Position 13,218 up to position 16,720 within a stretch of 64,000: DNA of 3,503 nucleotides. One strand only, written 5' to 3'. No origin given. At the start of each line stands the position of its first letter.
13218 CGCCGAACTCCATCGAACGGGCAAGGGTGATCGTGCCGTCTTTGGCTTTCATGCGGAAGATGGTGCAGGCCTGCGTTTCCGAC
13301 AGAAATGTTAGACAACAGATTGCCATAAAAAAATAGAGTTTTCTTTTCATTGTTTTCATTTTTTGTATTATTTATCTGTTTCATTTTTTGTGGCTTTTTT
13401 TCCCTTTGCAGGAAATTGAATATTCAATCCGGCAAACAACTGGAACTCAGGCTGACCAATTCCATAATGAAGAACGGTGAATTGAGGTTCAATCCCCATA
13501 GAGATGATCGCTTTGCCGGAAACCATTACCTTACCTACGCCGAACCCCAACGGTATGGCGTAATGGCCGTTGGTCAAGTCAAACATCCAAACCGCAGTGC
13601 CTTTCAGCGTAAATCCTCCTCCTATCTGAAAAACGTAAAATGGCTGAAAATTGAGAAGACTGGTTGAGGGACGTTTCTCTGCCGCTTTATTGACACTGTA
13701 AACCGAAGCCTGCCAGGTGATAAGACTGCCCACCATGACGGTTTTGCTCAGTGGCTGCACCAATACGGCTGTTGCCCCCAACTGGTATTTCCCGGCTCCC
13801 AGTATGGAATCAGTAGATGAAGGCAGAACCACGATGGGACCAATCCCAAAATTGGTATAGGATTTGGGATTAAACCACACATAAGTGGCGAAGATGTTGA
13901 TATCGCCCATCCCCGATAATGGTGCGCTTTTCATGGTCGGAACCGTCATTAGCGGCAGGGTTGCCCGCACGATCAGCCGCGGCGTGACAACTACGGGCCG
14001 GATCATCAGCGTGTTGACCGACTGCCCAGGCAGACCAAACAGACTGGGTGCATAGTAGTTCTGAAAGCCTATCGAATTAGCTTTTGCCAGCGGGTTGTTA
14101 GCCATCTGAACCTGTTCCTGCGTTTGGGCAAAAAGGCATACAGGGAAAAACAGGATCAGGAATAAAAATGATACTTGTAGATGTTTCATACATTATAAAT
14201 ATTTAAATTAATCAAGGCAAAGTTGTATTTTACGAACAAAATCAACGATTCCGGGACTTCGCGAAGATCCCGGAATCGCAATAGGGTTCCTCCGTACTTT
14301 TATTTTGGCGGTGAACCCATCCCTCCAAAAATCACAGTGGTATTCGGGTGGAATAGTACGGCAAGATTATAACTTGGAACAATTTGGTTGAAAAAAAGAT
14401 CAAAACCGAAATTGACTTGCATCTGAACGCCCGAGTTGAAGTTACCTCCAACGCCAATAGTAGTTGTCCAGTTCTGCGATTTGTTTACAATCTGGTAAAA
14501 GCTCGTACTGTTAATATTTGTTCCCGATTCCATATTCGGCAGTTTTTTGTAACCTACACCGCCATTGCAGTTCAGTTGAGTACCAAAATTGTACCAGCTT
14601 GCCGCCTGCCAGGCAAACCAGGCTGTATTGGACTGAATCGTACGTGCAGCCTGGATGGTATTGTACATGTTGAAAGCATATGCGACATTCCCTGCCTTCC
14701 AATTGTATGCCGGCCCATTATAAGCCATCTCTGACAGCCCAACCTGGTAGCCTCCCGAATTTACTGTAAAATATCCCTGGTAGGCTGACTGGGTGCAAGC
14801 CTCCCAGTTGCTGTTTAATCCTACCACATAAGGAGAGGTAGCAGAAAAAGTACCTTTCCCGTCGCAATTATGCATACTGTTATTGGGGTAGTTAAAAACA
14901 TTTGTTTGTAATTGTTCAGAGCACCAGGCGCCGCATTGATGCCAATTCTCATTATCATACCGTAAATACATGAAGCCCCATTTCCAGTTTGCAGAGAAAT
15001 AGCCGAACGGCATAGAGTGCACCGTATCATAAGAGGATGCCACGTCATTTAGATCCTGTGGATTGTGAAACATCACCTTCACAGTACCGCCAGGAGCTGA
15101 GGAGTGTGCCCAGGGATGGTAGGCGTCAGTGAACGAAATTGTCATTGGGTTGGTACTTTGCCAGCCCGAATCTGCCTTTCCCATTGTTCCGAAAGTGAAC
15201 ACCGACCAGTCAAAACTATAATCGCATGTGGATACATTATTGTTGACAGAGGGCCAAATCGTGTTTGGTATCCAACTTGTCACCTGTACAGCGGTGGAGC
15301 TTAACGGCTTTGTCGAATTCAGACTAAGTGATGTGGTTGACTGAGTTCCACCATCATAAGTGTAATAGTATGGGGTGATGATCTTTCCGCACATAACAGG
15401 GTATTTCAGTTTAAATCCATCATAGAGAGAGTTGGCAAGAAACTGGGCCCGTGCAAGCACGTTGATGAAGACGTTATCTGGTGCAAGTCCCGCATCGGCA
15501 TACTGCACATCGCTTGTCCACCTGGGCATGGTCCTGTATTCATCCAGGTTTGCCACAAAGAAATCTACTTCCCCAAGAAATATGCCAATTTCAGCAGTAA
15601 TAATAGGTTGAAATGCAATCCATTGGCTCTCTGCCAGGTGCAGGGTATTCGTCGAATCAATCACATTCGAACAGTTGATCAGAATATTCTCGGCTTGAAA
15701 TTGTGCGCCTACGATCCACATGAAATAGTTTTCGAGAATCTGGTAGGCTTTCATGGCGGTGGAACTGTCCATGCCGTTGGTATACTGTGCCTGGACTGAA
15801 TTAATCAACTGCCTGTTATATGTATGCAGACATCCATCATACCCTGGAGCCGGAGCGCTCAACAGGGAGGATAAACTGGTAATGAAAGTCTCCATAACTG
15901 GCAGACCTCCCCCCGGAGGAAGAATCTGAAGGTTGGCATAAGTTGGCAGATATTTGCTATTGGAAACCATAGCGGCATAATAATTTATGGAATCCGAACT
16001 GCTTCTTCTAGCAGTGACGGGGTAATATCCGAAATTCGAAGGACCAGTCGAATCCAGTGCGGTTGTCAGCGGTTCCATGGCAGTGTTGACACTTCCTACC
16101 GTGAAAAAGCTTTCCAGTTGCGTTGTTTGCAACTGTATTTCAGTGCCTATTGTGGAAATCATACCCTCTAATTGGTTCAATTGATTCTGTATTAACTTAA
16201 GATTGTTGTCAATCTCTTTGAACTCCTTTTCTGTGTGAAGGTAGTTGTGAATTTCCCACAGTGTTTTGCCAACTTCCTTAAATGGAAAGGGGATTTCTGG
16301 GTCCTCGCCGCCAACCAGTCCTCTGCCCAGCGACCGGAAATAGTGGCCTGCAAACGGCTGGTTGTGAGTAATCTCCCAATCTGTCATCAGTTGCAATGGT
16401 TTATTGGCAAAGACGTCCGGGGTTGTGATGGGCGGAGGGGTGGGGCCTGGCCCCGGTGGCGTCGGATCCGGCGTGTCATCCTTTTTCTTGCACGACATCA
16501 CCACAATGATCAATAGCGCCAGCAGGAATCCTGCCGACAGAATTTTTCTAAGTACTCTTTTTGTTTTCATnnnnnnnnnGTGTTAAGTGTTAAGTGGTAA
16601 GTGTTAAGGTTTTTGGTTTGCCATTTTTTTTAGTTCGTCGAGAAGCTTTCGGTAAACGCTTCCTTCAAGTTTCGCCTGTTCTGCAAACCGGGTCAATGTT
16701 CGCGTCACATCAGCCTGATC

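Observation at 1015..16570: Three paralogous ~740-755-aa surface lipoproteins of an unrecognised family (P1, P2, P3)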

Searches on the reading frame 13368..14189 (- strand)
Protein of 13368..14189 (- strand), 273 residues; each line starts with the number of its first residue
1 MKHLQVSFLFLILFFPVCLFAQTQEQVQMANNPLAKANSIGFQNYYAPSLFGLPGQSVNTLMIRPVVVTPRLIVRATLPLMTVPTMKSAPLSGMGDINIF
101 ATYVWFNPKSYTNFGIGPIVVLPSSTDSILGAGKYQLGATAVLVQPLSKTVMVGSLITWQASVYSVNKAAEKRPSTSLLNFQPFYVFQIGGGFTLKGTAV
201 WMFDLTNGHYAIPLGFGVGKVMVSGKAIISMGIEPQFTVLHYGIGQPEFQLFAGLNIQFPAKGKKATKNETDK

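Call 9: search_protein_families(library=pfam, proteins=[window:13368-14189:-], max_evalue=0.001)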
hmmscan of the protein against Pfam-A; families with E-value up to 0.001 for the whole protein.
window:13368-14189:- (273 aa): 0 families

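Call 24: search_protein_families(library=pfam, proteins=[window:13368-14189:-], max_evalue=10)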
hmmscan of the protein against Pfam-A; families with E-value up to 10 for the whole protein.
window:13368-14189:- (273 aa): 0 families

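Call 25: search_solved_structures(query=window:13368-14189:-, max_evalue=10)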
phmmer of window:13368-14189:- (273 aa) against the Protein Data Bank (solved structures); distinct sequences matched with E-value up to 10: 3.
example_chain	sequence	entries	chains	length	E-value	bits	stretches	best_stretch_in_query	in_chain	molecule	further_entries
5en5_A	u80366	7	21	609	0.23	14.1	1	58-154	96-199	Multidrug efflux pump subunit AcrB,Multidrug efflux pump subunit AcrB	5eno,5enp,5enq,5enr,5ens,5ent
7b8r_A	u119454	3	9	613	0.23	14.1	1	58-154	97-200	Multidrug efflux pump subunit AcrB,Multidrug efflux pump subunit AcrB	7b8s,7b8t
5mu4_A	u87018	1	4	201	1.8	11.2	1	162-208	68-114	Tail tubular protein A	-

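Call 53: search_protein_families(library=ncbifam, proteins=[window:13368-14189:-], max_evalue=0.01)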
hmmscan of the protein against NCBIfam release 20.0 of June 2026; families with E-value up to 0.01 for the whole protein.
window:13368-14189:- (273 aa): 0 families

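Call 67: search_solved_structures(query=A4, max_evalue=10)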
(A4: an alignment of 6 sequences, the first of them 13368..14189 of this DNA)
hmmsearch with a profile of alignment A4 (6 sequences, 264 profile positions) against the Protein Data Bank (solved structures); distinct sequences matched with E-value up to 10: 0.

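Call 68: search_protein_families(library=pfam, alignment_id=A4, max_evalue=10)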
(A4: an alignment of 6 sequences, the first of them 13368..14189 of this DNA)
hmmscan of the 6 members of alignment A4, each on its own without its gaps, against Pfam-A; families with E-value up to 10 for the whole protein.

A. member 1, window:13368-14189:- (273 aa): 0 families

B. families by the number of members that match (of 6 scanned): 0 families
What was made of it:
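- On COG4313 / PF13557 outer-membrane channels (for orf273, 13368-14189): The window protein and its five orthologues have no Pfam hit (calls 24, 68).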

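Call 82: find_homologous_proteins(query=A4, max_evalue=0.001)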
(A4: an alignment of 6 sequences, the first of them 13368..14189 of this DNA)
Query A4 (6 sequences) (273 aa, profile of the alignment): 397 proteins with E <= 0.001 among 5181 candidates; the best 120 are listed.
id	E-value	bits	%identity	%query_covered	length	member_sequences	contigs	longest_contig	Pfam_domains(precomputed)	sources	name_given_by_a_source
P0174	6.5e-135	466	55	93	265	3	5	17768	-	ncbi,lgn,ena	-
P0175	1.4e-128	446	100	100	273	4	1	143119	-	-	-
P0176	8.9e-124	430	84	100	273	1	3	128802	-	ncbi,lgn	-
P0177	1.4e-121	423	86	100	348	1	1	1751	-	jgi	jgi:hypothetical protein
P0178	1.2e-120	420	73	98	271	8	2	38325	-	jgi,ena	-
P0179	1.6e-120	419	74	97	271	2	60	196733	-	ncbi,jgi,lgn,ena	-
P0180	1.8e-120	419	55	88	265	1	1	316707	-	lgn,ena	-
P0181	1.5e-118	413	56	89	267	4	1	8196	-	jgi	jgi:hypothetical protein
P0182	6.0e-112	391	50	98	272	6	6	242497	-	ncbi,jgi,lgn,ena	ncbi:MAG: hypothetical protein WCO02_00770 [Bacteroidota bacterium]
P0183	2.0e-111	390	51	96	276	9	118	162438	-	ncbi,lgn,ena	-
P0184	1.8e-108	380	70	90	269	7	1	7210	-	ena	-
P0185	1.4e-107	377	65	99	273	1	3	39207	-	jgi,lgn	jgi:hypothetical protein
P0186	2.6e-106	373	70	97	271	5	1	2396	-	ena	-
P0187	1.3e-103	364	28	96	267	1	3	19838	-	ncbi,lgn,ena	-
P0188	2.6e-92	327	88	71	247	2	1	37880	-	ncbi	-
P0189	4.0e-92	326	29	78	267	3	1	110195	-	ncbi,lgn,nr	ncbi:MAG: hypothetical protein NT040_19305 [Bacteroidetes bacterium]|nr:hypothetical protein [Bacter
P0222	1.1e-63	233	43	87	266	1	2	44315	-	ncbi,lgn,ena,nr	ncbi:MAG TPA: hypothetical protein VJV78_18430 [Polyangiales bacterium]|nr:hypothetical protein [Pol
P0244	7.0e-61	224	41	79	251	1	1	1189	PF13557.13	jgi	jgi:hypothetical protein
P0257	7.9e-59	217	41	84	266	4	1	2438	PF13557.13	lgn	-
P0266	9.5e-58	214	41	86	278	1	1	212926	-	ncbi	ncbi:MAG: hypothetical protein R3F30_03335 [Planctomycetota bacterium]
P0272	8.0e-57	211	39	95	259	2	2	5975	PF13557.13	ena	-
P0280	4.2e-56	208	38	89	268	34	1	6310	-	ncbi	ncbi:MAG: hypothetical protein WBV45_13285 [Lutimonas sp.]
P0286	1.5e-55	206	41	84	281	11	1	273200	-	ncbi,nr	ncbi:MAG: hypothetical protein IPL90_03600 [Holophagales bacterium]|nr:hypothetical protein [Holopha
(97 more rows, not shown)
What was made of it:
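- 13368..14189 (-): orf273, an exported 273-aa beta-rich protein. It is a distant relative of the PF13557/COG4313 outer-membrane channels for hydrophobic molecules. Family of at least 397 proteins (call 82).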

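Call 83: search_protein_families(library=pfam, proteins=[P0244, P0257, P0272, P0222, P0286, P0189, P0266, P0280], max_evalue=1)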
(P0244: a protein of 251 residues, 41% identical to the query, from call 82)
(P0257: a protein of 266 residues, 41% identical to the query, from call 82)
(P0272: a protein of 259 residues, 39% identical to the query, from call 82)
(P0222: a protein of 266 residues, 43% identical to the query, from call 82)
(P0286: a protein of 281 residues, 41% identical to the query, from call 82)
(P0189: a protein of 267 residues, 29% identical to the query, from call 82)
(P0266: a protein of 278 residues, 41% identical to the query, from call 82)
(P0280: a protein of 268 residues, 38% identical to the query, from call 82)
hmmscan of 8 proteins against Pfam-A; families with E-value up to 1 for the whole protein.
P0244 (251 aa): 0 families

P0257 (266 aa): 1 family
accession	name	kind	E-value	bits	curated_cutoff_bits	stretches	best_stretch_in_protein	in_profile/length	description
PF13557.12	Phenol_MetA_deg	-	1.7e-05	25.5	22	1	55-172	26-146/242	Putative MetA-pathway of phenol degradation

P0272 (259 aa): 1 family
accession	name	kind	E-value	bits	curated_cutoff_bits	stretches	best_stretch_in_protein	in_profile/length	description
PF13557.12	Phenol_MetA_deg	-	1.7e-05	25.4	22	1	48-166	26-147/242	Putative MetA-pathway of phenol degradation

P0222 (266 aa): 0 families

P0286 (281 aa): 0 families

P0189 (267 aa): 0 families

P0266 (278 aa): 0 families

P0280 (268 aa): 0 families
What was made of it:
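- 13368..14189 (-): Relatives P0257 and P0272 pass the PF13557 gathering score (call 83).
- On COG4313 / PF13557 outer-membrane channels (for orf273, 13368-14189): Family members P0257 and P0272 score 25.5 and 25.4 bits against a gathering score of 22 (call 83).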

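Call 85: search_solved_structures(query=A6, max_evalue=10)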
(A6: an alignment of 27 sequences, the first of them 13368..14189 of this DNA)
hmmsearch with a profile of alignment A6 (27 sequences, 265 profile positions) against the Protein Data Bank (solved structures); distinct sequences matched with E-value up to 10: 2.
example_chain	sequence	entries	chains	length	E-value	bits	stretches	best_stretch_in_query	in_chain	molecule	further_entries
4rl8_A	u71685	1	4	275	0.077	15.3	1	85-159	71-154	Protein involved in meta-pathway of phenol degradation-like protein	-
7r81_Y1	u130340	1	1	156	5.4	9.2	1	12-46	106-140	60S ribosomal protein L24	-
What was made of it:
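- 13368..14189 (-): The family profile's only relevant PDB hit is 4rl8, E = 0.077 (call 85).
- On COG4313 / PF13557 outer-membrane channels (for orf273, 13368-14189): The 27-member profile hits 4rl8 at E = 0.077 as the only relevant PDB match (call 85).
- orf273 is linked to the PF13557/COG4313 channels (calls 82, 83, 85).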

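Call 97: search_protein_families(library=phrogs, proteins=[window:13368-14189:-], max_evalue=0.01)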
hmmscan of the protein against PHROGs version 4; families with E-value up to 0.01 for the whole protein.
window:13368-14189:- (273 aa): 0 families

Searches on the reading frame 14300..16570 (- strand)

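Call 7: search_protein_families(library=pfam, proteins=[window:14300-16570:-], max_evalue=1)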
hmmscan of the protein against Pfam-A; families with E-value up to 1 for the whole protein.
window:14300-16570:- (756 aa): 2 families
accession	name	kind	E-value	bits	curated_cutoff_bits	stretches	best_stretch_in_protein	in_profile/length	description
PF01519.22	DUF16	-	0.2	12.6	40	1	110-166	28-86/104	Protein of unknown function DUF16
PF05064.18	Nsp1_C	-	0.25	11.6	24.1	1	110-152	64-106/114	Nsp1-like C-terminal region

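Call 8: search_protein_families(library=ncbifam, proteins=[window:14300-16570:-], max_evalue=1)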
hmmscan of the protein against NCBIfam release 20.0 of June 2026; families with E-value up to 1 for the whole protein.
window:14300-16570:- (756 aa): 1 family
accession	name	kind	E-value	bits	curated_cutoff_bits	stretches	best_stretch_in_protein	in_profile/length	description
NF003074.0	PRK03995.1-6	equivalog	0.16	11.2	481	1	679-736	164-222/272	D-aminoacyl-tRNA deacylase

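Call 97: search_protein_families(library=phrogs, proteins=[window:14300-16570:-], max_evalue=0.01)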
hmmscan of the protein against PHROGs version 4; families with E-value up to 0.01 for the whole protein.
window:14300-16570:- (756 aa): 0 families
